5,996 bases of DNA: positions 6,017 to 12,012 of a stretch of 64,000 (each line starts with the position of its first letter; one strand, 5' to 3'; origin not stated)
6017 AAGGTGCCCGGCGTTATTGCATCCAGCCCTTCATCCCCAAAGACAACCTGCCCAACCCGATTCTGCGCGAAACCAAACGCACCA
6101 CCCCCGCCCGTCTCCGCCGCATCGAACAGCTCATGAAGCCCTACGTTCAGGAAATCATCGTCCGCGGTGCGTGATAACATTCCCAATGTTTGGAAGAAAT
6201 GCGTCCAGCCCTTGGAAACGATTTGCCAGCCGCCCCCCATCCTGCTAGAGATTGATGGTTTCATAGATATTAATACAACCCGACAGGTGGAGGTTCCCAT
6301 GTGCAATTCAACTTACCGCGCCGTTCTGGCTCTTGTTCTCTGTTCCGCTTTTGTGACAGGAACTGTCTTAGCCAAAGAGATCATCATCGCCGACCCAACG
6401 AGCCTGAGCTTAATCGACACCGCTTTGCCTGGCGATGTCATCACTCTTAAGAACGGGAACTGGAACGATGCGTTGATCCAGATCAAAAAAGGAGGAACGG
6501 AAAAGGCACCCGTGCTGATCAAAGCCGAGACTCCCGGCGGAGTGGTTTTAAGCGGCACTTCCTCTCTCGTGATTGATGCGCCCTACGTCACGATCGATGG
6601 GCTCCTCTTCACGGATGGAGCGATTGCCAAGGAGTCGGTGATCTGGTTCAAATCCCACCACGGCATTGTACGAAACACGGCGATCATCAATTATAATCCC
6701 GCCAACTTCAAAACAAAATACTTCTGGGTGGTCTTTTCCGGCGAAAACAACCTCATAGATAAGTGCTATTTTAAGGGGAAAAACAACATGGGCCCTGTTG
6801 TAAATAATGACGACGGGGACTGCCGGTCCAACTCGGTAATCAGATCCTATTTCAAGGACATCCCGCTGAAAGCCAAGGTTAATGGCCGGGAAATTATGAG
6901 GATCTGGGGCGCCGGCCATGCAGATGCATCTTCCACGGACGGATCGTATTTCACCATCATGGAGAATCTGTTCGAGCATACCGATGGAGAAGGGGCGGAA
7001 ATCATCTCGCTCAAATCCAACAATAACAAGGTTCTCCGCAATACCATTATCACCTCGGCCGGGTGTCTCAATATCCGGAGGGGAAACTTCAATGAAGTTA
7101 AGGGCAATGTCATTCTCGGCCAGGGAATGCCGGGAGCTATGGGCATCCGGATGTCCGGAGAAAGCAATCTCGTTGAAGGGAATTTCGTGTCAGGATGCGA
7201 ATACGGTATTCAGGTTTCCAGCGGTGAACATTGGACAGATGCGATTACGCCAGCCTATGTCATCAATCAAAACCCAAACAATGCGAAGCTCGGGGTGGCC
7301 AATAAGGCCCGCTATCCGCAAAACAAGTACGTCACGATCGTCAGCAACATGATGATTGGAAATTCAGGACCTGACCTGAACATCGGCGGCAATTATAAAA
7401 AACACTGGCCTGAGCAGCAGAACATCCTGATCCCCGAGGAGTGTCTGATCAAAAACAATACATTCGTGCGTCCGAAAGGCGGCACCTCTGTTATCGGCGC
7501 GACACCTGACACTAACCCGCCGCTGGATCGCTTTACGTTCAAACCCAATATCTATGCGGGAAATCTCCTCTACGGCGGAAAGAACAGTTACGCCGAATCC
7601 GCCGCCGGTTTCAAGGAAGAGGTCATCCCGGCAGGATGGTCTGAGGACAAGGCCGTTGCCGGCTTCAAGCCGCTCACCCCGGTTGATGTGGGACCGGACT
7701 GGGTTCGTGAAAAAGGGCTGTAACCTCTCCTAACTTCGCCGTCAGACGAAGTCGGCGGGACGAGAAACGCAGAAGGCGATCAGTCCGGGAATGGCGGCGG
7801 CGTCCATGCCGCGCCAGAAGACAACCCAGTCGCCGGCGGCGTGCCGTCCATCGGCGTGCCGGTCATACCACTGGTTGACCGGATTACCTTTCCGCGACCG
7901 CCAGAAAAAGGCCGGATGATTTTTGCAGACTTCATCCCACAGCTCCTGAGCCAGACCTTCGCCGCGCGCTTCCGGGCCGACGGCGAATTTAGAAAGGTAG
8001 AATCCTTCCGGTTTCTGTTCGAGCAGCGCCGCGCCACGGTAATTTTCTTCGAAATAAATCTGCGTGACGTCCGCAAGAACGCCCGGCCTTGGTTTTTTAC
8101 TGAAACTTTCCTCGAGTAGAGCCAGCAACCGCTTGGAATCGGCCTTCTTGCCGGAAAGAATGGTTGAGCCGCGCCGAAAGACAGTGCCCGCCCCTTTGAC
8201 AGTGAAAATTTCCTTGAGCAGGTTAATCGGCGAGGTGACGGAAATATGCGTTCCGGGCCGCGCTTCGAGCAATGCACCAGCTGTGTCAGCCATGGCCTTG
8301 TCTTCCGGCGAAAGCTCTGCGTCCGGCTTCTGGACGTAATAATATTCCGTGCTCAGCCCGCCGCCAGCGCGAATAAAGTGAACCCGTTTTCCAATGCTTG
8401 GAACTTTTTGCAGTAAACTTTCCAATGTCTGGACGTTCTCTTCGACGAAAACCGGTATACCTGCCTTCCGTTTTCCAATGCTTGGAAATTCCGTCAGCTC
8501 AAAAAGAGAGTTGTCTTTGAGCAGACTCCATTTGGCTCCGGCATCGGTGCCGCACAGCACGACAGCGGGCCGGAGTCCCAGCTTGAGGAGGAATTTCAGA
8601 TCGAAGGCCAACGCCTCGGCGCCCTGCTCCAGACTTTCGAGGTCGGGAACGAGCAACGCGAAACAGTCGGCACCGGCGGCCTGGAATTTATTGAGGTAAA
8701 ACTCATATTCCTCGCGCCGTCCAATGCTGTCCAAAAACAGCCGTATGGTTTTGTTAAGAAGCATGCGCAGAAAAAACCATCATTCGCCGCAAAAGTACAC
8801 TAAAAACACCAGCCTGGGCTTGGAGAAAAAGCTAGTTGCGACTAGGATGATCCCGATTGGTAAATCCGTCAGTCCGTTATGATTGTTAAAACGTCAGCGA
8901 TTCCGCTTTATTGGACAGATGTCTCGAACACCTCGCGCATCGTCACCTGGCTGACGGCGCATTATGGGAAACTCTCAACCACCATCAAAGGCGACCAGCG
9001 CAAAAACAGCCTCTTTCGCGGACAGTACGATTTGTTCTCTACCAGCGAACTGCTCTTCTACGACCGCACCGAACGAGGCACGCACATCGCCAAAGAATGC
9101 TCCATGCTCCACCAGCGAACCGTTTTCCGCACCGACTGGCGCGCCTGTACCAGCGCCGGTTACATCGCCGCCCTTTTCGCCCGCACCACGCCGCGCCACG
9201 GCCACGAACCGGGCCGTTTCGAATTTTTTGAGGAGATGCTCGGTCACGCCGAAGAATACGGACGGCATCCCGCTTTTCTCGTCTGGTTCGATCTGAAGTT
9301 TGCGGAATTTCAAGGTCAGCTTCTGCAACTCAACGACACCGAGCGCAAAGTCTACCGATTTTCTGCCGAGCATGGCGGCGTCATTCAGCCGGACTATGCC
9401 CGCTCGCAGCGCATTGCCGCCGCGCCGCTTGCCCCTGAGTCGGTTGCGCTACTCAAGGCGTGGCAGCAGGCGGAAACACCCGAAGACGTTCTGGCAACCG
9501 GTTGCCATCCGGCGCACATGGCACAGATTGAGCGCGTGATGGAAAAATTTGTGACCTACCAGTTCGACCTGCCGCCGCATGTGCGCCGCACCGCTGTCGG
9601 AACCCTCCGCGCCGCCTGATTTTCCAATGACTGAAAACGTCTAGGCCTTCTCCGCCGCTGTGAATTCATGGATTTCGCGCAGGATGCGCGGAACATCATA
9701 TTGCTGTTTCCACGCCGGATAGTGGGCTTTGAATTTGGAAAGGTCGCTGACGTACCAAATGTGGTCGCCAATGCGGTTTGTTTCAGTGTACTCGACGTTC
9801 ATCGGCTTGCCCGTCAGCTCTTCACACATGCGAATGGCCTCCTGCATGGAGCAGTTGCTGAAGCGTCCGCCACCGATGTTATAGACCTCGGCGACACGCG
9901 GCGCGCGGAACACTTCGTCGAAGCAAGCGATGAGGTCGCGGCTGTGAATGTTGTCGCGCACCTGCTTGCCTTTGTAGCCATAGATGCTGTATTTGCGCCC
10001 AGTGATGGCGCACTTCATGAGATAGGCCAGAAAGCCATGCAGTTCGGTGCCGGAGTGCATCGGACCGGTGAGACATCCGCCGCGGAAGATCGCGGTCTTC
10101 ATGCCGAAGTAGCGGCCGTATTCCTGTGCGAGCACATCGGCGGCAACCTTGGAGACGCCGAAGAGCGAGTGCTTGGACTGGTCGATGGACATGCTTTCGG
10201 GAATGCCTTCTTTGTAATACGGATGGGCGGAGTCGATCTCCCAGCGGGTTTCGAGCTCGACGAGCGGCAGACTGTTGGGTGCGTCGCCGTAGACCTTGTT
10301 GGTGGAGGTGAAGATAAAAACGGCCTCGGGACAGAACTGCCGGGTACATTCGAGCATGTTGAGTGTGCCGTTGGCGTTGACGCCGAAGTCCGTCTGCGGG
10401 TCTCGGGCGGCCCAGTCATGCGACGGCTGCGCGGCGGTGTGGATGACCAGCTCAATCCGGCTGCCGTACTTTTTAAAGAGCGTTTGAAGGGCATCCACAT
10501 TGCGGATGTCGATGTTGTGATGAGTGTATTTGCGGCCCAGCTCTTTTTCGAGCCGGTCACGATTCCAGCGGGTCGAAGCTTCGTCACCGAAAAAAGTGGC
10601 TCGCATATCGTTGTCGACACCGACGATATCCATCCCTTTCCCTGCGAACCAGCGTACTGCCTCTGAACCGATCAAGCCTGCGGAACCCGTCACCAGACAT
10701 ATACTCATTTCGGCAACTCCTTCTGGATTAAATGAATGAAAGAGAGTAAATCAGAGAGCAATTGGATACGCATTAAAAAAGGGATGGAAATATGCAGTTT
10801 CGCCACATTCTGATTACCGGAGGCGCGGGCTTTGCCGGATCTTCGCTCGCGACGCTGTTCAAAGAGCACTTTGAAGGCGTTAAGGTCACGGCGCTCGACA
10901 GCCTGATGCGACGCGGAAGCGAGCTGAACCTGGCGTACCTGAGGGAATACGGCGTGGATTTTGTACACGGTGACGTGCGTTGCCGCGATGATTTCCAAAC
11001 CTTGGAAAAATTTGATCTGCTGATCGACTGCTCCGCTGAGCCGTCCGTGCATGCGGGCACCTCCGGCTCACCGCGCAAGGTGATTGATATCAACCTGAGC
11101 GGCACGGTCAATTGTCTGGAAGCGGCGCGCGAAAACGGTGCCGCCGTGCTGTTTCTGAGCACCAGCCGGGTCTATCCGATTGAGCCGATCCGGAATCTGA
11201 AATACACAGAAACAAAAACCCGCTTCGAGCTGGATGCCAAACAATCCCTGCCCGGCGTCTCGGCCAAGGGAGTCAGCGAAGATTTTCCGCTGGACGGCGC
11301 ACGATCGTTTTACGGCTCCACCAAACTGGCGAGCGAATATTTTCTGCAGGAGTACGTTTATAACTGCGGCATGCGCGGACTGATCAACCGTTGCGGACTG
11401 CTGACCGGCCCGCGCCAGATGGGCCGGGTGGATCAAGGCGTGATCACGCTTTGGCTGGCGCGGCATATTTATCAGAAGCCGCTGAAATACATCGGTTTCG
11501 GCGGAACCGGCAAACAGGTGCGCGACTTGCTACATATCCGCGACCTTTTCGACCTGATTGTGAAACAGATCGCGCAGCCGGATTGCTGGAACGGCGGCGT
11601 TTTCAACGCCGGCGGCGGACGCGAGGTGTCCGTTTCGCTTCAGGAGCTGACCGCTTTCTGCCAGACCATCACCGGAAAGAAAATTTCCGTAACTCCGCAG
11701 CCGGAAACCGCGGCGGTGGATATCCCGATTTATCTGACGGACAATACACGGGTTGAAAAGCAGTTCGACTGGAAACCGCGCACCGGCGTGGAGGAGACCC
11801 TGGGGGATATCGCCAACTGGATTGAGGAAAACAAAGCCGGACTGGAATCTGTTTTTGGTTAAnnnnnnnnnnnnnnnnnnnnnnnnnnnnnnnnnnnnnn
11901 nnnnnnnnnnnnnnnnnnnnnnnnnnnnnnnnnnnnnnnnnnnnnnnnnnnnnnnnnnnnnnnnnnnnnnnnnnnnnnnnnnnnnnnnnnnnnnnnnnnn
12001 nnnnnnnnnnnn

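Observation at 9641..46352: Modular lipid-linked glycosylation locus: five GT-C-like proteins, four next to a GT2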

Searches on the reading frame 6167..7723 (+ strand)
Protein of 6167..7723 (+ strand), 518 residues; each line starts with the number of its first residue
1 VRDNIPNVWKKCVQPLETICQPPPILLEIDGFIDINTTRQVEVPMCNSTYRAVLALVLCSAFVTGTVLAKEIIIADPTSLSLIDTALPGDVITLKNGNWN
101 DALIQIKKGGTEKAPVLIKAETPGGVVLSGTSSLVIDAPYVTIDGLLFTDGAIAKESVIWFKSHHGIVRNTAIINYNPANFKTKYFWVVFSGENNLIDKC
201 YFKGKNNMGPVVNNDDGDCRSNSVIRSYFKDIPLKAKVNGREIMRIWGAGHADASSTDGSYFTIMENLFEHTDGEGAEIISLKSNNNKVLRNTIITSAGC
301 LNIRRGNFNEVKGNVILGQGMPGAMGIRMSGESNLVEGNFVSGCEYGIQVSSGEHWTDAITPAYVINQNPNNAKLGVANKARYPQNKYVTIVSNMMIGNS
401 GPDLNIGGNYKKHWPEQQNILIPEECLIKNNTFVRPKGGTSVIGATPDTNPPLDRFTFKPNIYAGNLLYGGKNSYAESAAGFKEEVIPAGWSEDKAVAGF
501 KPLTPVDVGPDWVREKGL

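Call 97: search_protein_families(library=pfam, max_evalue=0.1, proteins=[window:6167-7723:+])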
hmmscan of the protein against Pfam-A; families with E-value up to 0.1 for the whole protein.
window:6167-7723:+ (518 aa): 1 family
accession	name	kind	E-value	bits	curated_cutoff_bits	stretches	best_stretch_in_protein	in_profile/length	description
PF14592.12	Chondroitinas_B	-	5.1e-45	154.7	24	1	82-446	10-367/426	Chondroitinase B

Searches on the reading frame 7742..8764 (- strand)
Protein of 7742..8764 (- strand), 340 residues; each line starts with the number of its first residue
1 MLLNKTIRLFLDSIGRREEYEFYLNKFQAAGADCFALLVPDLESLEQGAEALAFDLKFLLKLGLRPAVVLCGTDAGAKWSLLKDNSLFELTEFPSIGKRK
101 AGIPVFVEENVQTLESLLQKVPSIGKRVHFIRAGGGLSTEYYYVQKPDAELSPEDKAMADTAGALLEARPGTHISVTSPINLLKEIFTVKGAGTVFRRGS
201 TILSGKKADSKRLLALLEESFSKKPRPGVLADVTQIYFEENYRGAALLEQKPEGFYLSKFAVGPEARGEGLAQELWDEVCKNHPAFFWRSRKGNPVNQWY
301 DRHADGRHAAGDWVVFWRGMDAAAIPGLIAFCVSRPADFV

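Call 97: search_protein_families(library=pfam, max_evalue=0.1, proteins=[window:7742-8764:-])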
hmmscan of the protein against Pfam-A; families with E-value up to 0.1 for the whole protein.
window:7742-8764:- (340 aa): 4 families
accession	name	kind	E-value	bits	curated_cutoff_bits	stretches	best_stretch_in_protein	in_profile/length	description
PF04768.19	NAT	-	7.7e-30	104.3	27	1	182-329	2-162/168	NAT, N-acetyltransferase, of N-acetylglutamate synthase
PF00583.31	Acetyltransf_1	-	0.0044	17.7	20.7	1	231-281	37-86/116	Acetyltransferase (GNAT) family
PF13673.13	Acetyltransf_10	-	0.0063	16.9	23.6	1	242-282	42-79/128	Acetyltransferase (GNAT) domain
PF13508.13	Acetyltransf_7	-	0.023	15.5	27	1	244-282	16-55/84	Acetyltransferase (GNAT) domain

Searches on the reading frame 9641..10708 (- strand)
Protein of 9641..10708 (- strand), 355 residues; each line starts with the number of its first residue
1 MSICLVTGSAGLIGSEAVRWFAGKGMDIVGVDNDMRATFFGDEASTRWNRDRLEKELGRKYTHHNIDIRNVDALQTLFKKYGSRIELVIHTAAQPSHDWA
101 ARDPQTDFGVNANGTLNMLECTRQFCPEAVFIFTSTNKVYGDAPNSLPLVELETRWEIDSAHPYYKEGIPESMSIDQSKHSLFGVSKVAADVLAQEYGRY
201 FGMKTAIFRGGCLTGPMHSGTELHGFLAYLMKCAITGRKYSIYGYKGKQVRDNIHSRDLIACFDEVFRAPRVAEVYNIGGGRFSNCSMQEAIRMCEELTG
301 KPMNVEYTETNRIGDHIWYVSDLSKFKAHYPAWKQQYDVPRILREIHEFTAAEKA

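Call 3: search_protein_families(library=pfam, proteins=[window:9641-10708:-])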
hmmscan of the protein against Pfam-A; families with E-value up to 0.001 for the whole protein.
window:9641-10708:- (355 aa): 7 families
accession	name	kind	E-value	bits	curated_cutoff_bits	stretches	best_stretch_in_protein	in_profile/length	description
PF01370.27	Epimerase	-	1.3e-35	123.5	20.9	1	5-279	2-240/240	NAD dependent epimerase/dehydratase family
PF16363.11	GDP_Man_Dehyd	-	7.2e-26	91.9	27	1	5-345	1-331/332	GDP-mannose 4,6 dehydratase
PF04321.23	RmlD_sub_bind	-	3.3e-09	36.7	27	1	5-141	4-106/287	RmlD substrate binding domain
PF07993.18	NAD_binding_4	-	3.9e-08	33.2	20.1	1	78-236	82-231/258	Male sterility protein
PF01073.25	3Beta_HSD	-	3.2e-06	26.8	22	1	5-162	1-142/280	3-beta hydroxysteroid dehydrogenase/isomerase family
PF02719.21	Polysacc_synt_2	-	8.5e-06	25.6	20.2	1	5-139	2-131/293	Polysaccharide biosynthesis protein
PF08659.16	KR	-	2.1e-05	24.9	22.6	1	4-142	3-143/180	KR domain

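Call 84: search_protein_families(library=ncbifam, max_evalue=1e-10, proteins=[window:9641-10708:-])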
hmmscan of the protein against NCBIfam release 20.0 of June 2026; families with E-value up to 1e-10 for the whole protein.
window:9641-10708:- (355 aa): 8 families
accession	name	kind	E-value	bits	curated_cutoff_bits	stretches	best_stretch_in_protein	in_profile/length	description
TIGR01181.1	dTDP_gluc_dehyt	equivalog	6.1e-30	104.4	365.1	2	180-345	148-306/321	dTDP-glucose 4,6-dehydratase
TIGR01179.1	galE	equivalog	5.4e-26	91.2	262.3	1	5-345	3-320/332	UDP-glucose 4-epimerase GalE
NF007490.0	PRK10084.1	subfamily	1.9e-20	73.1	649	1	4-315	3-300/361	dTDP-glucose 4,6-dehydratase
NF007582.0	PRK10217.1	equivalog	5.9e-17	61.8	698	1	3-306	3-282/355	dTDP-glucose 4,6-dehydratase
TIGR04180.1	EDH_00030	hypoth_equivalog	5.2e-15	55.3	475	1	5-312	2-268/297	NAD-dependent 4,6-dehydratase LegB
NF007956.0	PRK10675.1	subfamily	1.4e-14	54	394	1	4-329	3-309/338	UDP-glucose 4-epimerase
TIGR02622.1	CDP_4_6_dhtase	equivalog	3.2e-12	46.3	278.45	1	5-143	8-136/352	CDP-glucose 4,6-dehydratase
TIGR02197.1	heptose_epim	equivalog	3.6e-12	46.1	274.6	0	5-145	2-123/316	ADP-glyceromanno-heptose 6-epimerase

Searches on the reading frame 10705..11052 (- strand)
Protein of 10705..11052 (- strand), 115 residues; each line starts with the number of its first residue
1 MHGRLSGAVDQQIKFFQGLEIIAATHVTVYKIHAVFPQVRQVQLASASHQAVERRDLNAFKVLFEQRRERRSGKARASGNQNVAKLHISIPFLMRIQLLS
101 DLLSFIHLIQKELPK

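Call 26: search_protein_families(library=pfam, max_evalue=5, proteins=[window:10705-11052:-])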
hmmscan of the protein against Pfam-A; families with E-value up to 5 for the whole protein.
window:10705-11052:- (115 aa): 1 family
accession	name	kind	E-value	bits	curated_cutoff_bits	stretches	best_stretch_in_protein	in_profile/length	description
PF23977.1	Pam3_Gp34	-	0.2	11.9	27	1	74-102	15-43/235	Pam3 phage gp34-like protein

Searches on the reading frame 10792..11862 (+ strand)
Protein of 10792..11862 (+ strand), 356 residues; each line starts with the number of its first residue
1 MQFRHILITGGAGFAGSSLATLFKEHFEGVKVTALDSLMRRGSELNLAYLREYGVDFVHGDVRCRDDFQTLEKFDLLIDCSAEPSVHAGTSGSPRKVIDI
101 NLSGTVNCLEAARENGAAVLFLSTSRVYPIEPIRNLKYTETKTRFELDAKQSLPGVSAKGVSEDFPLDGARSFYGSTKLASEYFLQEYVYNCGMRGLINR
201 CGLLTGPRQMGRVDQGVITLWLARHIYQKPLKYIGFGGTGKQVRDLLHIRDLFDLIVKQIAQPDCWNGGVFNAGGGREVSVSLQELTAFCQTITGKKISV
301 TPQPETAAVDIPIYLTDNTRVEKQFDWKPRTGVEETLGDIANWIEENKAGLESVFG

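Call 3: search_protein_families(library=pfam, proteins=[window:10792-11862:+])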
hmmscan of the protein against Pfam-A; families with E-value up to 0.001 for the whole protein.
window:10792-11862:+ (356 aa): 5 families
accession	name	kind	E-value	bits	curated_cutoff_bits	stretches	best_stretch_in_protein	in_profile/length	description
PF01370.27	Epimerase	-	1.2e-33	117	20.9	1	6-274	1-240/240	NAD dependent epimerase/dehydratase family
PF16363.11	GDP_Man_Dehyd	-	4.5e-24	85.9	27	2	160-337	140-329/332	GDP-mannose 4,6 dehydratase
PF07993.18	NAD_binding_4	-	8.2e-09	35.4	20.1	1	66-227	80-230/258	Male sterility protein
PF01073.25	3Beta_HSD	-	5e-07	29.5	22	1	7-125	1-117/280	3-beta hydroxysteroid dehydrogenase/isomerase family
PF04321.23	RmlD_sub_bind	-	3.7e-06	26.7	27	1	5-141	2-116/287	RmlD substrate binding domain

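Call 84: search_protein_families(library=ncbifam, max_evalue=1e-10, proteins=[window:10792-11862:+])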
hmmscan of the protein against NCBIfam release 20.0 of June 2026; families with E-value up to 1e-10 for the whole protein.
window:10792-11862:+ (356 aa): 7 families
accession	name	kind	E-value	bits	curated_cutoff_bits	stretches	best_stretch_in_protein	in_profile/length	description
TIGR01181.1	dTDP_gluc_dehyt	equivalog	1.5e-25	90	365.1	1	6-129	2-130/321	dTDP-glucose 4,6-dehydratase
TIGR01179.1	galE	equivalog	2.8e-21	75.7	262.3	0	160-349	132-330/332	UDP-glucose 4-epimerase GalE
TIGR04180.1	EDH_00030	hypoth_equivalog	9.7e-15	54.4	475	0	6-128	1-125/297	NAD-dependent 4,6-dehydratase LegB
NF007956.0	PRK10675.1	subfamily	5.4e-13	48.8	394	0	240-350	227-335/338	UDP-glucose 4-epimerase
TIGR02197.1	heptose_epim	equivalog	8.1e-13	48.2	274.6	0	6-129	1-119/316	ADP-glyceromanno-heptose 6-epimerase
NF007490.0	PRK10084.1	subfamily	1e-11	44.4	649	1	5-351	2-341/361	dTDP-glucose 4,6-dehydratase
NF007582.0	PRK10217.1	equivalog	4.9e-11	42.3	698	0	4-115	2-115/355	dTDP-glucose 4,6-dehydratase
